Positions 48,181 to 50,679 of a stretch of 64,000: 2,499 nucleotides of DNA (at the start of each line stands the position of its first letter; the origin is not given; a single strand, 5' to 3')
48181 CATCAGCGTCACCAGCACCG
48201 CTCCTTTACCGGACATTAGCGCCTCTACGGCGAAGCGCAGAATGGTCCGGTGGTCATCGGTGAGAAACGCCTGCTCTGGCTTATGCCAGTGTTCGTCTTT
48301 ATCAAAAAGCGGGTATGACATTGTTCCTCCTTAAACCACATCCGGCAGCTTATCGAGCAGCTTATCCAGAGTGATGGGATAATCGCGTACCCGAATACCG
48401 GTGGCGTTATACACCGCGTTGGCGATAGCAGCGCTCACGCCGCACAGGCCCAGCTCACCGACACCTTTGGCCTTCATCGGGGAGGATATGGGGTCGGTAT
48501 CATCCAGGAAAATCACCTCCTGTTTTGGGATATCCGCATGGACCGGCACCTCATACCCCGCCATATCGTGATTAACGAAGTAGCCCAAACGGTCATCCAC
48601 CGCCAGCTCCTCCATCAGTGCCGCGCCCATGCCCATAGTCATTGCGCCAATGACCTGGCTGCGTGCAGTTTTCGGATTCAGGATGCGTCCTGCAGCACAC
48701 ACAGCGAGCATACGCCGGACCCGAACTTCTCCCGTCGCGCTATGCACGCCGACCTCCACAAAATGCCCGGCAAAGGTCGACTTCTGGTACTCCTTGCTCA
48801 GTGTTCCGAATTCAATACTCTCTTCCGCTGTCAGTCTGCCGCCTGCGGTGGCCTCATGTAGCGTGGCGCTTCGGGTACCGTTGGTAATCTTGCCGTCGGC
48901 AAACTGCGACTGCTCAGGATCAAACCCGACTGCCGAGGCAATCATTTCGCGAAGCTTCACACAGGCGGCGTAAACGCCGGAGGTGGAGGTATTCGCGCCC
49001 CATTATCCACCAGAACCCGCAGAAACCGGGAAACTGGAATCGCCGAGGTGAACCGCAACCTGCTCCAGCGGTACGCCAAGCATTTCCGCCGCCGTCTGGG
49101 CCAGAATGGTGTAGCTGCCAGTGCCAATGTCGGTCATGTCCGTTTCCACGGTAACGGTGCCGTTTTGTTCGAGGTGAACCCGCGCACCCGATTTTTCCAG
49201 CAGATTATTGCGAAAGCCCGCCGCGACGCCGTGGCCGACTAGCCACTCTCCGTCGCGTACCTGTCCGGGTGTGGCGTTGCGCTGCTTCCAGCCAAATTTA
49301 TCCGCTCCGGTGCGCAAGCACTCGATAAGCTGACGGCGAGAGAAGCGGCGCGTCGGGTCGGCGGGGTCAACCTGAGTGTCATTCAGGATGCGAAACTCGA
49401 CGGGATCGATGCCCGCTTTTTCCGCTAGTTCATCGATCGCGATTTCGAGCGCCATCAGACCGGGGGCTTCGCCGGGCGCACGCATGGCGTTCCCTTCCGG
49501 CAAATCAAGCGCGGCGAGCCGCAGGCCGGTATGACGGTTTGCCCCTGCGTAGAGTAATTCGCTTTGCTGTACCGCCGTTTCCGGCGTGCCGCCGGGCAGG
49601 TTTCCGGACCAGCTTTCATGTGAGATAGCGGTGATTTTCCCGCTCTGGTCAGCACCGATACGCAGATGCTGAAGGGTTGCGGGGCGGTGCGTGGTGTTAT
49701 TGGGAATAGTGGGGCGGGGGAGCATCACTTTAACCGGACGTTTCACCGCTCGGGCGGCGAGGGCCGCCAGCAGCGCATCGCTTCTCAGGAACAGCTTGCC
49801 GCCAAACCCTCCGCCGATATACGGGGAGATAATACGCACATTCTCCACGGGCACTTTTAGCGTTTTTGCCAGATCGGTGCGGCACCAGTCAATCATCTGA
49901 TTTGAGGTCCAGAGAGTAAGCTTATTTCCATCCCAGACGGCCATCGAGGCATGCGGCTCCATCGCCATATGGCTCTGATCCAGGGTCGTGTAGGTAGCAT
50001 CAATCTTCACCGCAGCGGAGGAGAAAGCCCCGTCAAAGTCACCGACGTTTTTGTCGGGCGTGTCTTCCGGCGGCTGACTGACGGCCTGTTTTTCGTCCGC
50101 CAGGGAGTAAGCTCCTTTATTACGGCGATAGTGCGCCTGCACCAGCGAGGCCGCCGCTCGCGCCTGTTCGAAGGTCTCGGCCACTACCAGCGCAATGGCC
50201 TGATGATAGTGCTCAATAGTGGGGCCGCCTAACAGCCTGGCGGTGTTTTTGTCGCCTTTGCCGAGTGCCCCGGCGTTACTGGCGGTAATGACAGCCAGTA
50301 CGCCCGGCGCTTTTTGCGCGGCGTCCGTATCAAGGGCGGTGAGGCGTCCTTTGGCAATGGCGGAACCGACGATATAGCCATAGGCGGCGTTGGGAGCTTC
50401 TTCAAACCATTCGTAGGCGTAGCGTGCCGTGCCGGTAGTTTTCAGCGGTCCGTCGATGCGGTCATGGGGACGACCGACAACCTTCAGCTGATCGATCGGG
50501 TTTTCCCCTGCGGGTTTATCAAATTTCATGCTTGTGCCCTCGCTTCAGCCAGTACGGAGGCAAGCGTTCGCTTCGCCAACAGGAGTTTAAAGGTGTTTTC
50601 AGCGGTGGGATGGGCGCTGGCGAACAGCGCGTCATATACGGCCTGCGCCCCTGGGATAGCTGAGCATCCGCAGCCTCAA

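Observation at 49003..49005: Single in-frame TAA inside an otherwise full-length paoC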

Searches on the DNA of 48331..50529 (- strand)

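Call 5: search_dna_similar(query=window:48331-50529:-, collection=ecoli_genomes, mode=near, max_rows=30)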
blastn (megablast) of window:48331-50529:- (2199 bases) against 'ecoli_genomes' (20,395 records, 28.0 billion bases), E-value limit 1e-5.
Records with a match: 3610; places in all: 3614; records where one place covers at least 80% of the query: 3603.
Genomes with a match: 3605 of 5426; with a place that covers at least 80% of the query: 3598. Places per genome that has any: lowest 1, median 1, highest 2. On chromosomes: 3602 places; on plasmids: 12.
Best place of each record, by identity: >=99% 27; 95-99% 3583.
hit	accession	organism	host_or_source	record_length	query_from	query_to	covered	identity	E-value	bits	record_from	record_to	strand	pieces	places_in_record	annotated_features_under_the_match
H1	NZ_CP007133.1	Escherichia coli O145:H28 str. RM12761 strain RM12761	ice cream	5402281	1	2199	100%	99.9%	0e+0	4050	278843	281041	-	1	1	paoC: aldehyde oxidoreductase molybdenum-binding subunit PaoC | paoB: aldehyde oxidoreductase FAD-binding subunit PaoB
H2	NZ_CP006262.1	Escherichia coli O145:H28 str. RM13516 strain RM13516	Homo sapiens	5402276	1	2199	100%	99.9%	0e+0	4050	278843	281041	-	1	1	paoC: aldehyde oxidoreductase molybdenum-binding subunit PaoC | paoB: aldehyde oxidoreductase FAD-binding subunit PaoB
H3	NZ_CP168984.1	Escherichia coli strain UTME-3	Veal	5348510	1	2199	100%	99.9%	0e+0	4050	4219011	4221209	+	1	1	paoC: aldehyde oxidoreductase molybdenum-binding subunit PaoC | paoB: aldehyde oxidoreductase FAD-binding subunit PaoB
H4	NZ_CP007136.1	Escherichia coli O145:H28 str. RM12581 strain RM12581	lettuce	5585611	1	2199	100%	99.9%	0e+0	4045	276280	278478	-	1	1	paoC: aldehyde oxidoreductase molybdenum-binding subunit PaoC | paoB: aldehyde oxidoreductase FAD-binding subunit PaoB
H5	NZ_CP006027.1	Escherichia coli O145:H28 str. RM13514 strain RM13514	Homo sapiens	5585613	1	2199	100%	99.9%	0e+0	4045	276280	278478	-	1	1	paoC: aldehyde oxidoreductase molybdenum-binding subunit PaoC | paoB: aldehyde oxidoreductase FAD-binding subunit PaoB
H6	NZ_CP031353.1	Escherichia coli O145 strain RM9154-C1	Cattle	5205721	1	2199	100%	99.9%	0e+0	4045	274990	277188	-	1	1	paoC: aldehyde oxidoreductase molybdenum-binding subunit PaoC | paoB: aldehyde oxidoreductase FAD-binding subunit PaoB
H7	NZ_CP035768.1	Escherichia coli O145 strain RM11626-C1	Cattle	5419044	1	2199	100%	99.9%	0e+0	4045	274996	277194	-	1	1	paoC: aldehyde oxidoreductase molybdenum-binding subunit PaoC | paoB: aldehyde oxidoreductase FAD-binding subunit PaoB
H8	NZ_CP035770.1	Escherichia coli O145 strain RM8988-C1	Cattle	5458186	1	2199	100%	99.9%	0e+0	4045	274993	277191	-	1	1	paoC: aldehyde oxidoreductase molybdenum-binding subunit PaoC | paoB: aldehyde oxidoreductase FAD-binding subunit PaoB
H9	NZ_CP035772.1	Escherichia coli O145 strain RM8843-C1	missing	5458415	1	2199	100%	99.9%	0e+0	4045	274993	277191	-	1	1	paoC: aldehyde oxidoreductase molybdenum-binding subunit PaoC | paoB: aldehyde oxidoreductase FAD-binding subunit PaoB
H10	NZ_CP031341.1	Escherichia coli O145 strain RM12275-C1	missing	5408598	1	2199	100%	99.9%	0e+0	4045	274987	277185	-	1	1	paoC: aldehyde oxidoreductase molybdenum-binding subunit PaoC | paoB: aldehyde oxidoreductase FAD-binding subunit PaoB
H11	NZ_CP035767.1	Escherichia coli O145 strain RM12522-C8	Cattle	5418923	1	2199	100%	99.9%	0e+0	4045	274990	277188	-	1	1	paoC: aldehyde oxidoreductase molybdenum-binding subunit PaoC | paoB: aldehyde oxidoreductase FAD-binding subunit PaoB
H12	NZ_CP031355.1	Escherichia coli O145 strain RM8995-C1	missing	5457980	1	2199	100%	99.9%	0e+0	4045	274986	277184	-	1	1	paoC: aldehyde oxidoreductase molybdenum-binding subunit PaoC | paoB: aldehyde oxidoreductase FAD-binding subunit PaoB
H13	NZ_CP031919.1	Escherichia coli O145:NM strain FWSEC0002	Homo sapiens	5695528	1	2199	100%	99.9%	0e+0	4045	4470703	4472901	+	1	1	paoC: aldehyde oxidoreductase molybdenum-binding subunit PaoC | paoB: aldehyde oxidoreductase FAD-binding subunit PaoB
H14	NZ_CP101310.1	Escherichia coli strain 99-3311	Homo sapiens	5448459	1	2199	100%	99.9%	0e+0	4045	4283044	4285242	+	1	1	paoC: aldehyde oxidoreductase molybdenum-binding subunit PaoC | paoB: aldehyde oxidoreductase FAD-binding subunit PaoB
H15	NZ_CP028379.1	Escherichia coli O145 str. RM9872 strain RM9872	Bos taurus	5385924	1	2199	100%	99.8%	0e+0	4039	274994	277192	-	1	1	paoC: aldehyde oxidoreductase molybdenum-binding subunit PaoC | paoB: aldehyde oxidoreductase FAD-binding subunit PaoB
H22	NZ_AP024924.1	Escherichia coli O145:H28 strain 16003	Homo sapiens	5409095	1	2199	100%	99.8%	0e+0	4039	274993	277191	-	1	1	paoC: aldehyde oxidoreductase molybdenum-binding subunit PaoC | paoB: aldehyde oxidoreductase FAD-binding subunit PaoB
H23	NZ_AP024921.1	Escherichia coli O145:H28 strain 12E115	Homo sapiens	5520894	1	2199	100%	99.8%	0e+0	4039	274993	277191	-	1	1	paoC: aldehyde oxidoreductase molybdenum-binding subunit PaoC | paoB: aldehyde oxidoreductase FAD-binding subunit PaoB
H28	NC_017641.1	Escherichia coli UMNK88 strain UMNK88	porcine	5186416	1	2199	100%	98.8%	0e+0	3917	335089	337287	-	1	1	paoC: aldehyde oxidoreductase molybdenum-binding subunit PaoC | paoB: aldehyde oxidoreductase FAD-binding subunit PaoB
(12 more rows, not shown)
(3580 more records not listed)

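Call 6: get_annotated_region(hit=H1, flank=6000)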
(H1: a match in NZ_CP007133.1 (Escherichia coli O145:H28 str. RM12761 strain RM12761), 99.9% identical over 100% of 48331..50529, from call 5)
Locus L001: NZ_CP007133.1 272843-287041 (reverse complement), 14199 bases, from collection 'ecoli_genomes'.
description: Escherichia coli O145:H28 str. RM12761 chromosome, complete genome
organism: Escherichia coli O145:H28 str. RM12761 strain RM12761 (NCBI taxid 1248903)
replicon: chromosome; assembly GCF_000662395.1
host: -; source: ice cream; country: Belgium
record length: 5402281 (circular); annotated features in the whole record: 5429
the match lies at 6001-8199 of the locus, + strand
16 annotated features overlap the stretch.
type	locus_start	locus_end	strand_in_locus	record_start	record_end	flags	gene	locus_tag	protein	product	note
CDS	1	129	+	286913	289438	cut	ecpC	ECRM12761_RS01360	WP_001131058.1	fimbrial usher EcpC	-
CDS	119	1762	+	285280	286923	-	ecpD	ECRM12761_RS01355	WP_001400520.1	fimbrial adhesin EcpD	-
CDS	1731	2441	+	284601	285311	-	ecpE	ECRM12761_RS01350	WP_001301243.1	fimbrial chaperone EcpE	-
CDS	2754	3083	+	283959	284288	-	ykgJ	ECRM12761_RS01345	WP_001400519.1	YkgJ family cysteine cluster protein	-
CDS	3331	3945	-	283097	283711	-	yagU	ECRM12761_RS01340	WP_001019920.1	YagU family protein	-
CDS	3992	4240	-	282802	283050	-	-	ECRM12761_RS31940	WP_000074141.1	hypothetical protein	-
CDS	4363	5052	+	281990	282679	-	paoA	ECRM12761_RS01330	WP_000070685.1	aldehyde dehydrogenase iron-sulfur subunit PaoA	-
CDS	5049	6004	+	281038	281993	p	paoB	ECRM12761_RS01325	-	aldehyde oxidoreductase FAD-binding subunit PaoB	frameshifted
CDS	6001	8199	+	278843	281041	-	paoC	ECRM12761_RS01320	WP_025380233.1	aldehyde oxidoreductase molybdenum-binding subunit PaoC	-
CDS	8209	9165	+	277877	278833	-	paoD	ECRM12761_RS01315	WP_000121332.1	molybdenum cofactor insertion chaperone PaoD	-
CDS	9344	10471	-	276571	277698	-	-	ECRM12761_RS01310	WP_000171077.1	MFS transporter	-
CDS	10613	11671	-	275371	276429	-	-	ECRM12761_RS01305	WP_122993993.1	alpha/beta hydrolase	-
CDS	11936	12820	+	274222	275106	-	-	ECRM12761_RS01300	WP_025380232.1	LysR family transcriptional regulator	-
CDS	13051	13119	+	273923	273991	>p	ykgR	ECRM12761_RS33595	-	small membrane protein YkgR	incomplete; partial in the middle of a contig; missing N-terminus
CDS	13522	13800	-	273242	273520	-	-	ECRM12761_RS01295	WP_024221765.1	hypothetical protein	-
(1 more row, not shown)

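Call 7: get_annotated_region(hit=H28, flank=500)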
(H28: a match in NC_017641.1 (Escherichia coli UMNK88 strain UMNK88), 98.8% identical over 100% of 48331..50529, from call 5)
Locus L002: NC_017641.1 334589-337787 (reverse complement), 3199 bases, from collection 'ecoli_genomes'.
description: Escherichia coli UMNK88, complete sequence
organism: Escherichia coli UMNK88 strain UMNK88 (NCBI taxid 696406)
replicon: chromosome; assembly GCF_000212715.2
host: porcine; source: porcine neonatal diarrhea; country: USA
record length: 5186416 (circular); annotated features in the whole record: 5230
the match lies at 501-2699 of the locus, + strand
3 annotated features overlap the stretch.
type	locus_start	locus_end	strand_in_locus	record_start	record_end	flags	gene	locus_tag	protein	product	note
CDS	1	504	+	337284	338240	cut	paoB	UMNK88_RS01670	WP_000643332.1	aldehyde oxidoreductase FAD-binding subunit PaoB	-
CDS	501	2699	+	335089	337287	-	paoC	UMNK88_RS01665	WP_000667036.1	aldehyde oxidoreductase molybdenum-binding subunit PaoC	-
CDS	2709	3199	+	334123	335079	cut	paoD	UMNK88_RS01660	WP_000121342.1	molybdenum cofactor insertion chaperone PaoD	-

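Call 16: search_dna_similar(query=window:48975-49035:+, collection=ecoli_genomes, mode=near, max_rows=10)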
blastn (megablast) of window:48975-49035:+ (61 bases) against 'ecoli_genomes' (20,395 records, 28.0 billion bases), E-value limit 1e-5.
Records with a match: 3591; places in all: 3592; records where one place covers at least 80% of the query: 3591.
Genomes with a match: 3586 of 5426; with a place that covers at least 80% of the query: 3586. Places per genome that has any: lowest 1, median 1, highest 2. On chromosomes: 3580 places; on plasmids: 12.
Best place of each record, by identity: 95-99% 3591.
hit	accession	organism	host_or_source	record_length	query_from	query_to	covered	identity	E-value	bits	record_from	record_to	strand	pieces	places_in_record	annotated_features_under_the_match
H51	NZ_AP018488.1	Escherichia coli O157:H7 strain PV15-279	Homo sapiens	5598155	1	61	100%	98.4%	2e-21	108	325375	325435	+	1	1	paoC: aldehyde oxidoreductase molybdenum-binding subunit PaoC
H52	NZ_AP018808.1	Escherichia coli strain E2865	Bos taurus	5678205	1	61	100%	98.4%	2e-21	108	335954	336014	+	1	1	paoC: aldehyde oxidoreductase molybdenum-binding subunit PaoC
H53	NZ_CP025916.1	Escherichia coli strain 120899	Homo sapiens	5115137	1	61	100%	98.4%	2e-21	108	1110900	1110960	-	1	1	paoC: aldehyde oxidoreductase molybdenum-binding subunit PaoC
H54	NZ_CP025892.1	Escherichia coli strain 503025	Homo sapiens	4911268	1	61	100%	98.4%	2e-21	108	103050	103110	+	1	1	paoC: aldehyde oxidoreductase molybdenum-binding subunit PaoC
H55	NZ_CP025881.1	Escherichia coli strain 503440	Homo sapiens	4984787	1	61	100%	98.4%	2e-21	108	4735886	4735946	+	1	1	paoC: aldehyde oxidoreductase molybdenum-binding subunit PaoC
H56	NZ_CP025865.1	Escherichia coli strain 504211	Homo sapiens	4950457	1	61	100%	98.4%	2e-21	108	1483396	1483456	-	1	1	paoC: aldehyde oxidoreductase molybdenum-binding subunit PaoC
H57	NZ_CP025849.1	Escherichia coli strain 600468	Homo sapiens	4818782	1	61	100%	98.4%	2e-21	108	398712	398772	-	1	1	paoC: aldehyde oxidoreductase molybdenum-binding subunit PaoC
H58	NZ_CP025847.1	Escherichia coli strain 602354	Homo sapiens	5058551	1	61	100%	98.4%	2e-21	108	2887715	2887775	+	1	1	paoC: aldehyde oxidoreductase molybdenum-binding subunit PaoC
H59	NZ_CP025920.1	Escherichia coli strain 103605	Homo sapiens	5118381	1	61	100%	98.4%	2e-21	108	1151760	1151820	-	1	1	paoC: aldehyde oxidoreductase molybdenum-binding subunit PaoC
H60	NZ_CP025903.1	Escherichia coli strain 300709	Homo sapiens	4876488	1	61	100%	98.4%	2e-21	108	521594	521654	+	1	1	paoC: aldehyde oxidoreductase molybdenum-binding subunit PaoC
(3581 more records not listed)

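Call 34: search_dna_similar(query=window:48990-49020:-, collection=ecoli_genomes, mode=near, max_evalue=10, max_rows=10)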
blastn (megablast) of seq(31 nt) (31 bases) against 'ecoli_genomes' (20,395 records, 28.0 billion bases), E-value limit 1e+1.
No match.

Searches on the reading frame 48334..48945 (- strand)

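Call 37: search_protein_families(proteins=[window:48334-48945:-], library=ncbifam, max_evalue=0.00001)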
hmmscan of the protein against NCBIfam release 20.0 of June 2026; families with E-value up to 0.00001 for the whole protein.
window:48334-48945:- (204 aa): 13 families
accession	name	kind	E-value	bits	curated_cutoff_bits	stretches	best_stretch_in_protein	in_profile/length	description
NF041671.1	peri_hyde_PaoC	equivalog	2.7e-113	379.8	1180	1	2-203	533-734/735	aldehyde oxidoreductase molybdenum-binding subunit PaoC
NF043082.1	XdhA_XDHase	equivalog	1.4e-35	122.7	780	1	30-200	588-752/758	xanthine dehydrogenase subunit XdhA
NF007426.0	PRK09970.1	equivalog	6e-34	117.2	916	1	30-200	591-755/761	xanthine dehydrogenase molybdenum-binding subunit XdhA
TIGR03194.1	4hydrxCoA_A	equivalog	2.6e-29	102.2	994.55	1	57-200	606-746/746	4-hydroxybenzoyl-CoA reductase subunit alpha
TIGR03196.1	pucD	equivalog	2.1e-24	85.9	783.65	1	27-197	580-755/763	xanthine dehydrogenase subunit D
NF041018.1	glyceraldDH_alpha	equivalog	2.7e-24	85.6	790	1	3-196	548-740/741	glyceraldehyde dehydrogenase subunit alpha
TIGR03313.1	Se_sel_red_Mo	hypoth_equivalog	3.4e-22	78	1101.9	1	57-200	807-949/951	molybdopterin-dependent oxidoreductase Mo/Fe-S-binding subunit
NF045668.1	pterin_aldehy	equivalog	2.9e-21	75.3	1100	1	53-200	762-904/905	molybdopterin-dependent aldehyde oxidoreductase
NF040766.1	CODH_aero_grp5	exception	6e-21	74.3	950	1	54-196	639-781/785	aerobic carbon-monoxide dehydrogenase large subunit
TIGR02416.1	CO_dehy_Mo_lg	equivalog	1.3e-13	50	991.15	1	58-182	628-750/770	aerobic carbon-monoxide dehydrogenase large subunit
TIGR02965.1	xanthine_xdhB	equivalog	6.9e-12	44.3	849.5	1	63-182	610-733/758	xanthine dehydrogenase molybdopterin binding subunit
TIGR03311.1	Se_dep_XDH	equivalog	2.4e-10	39.1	830.45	1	73-183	727-833/848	selenium-dependent xanthine dehydrogenase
TIGR02969.1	mam_aldehyde_ox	subfamily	3e-08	31.6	1912.3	1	60-195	1158-1296/1330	aldehyde oxidase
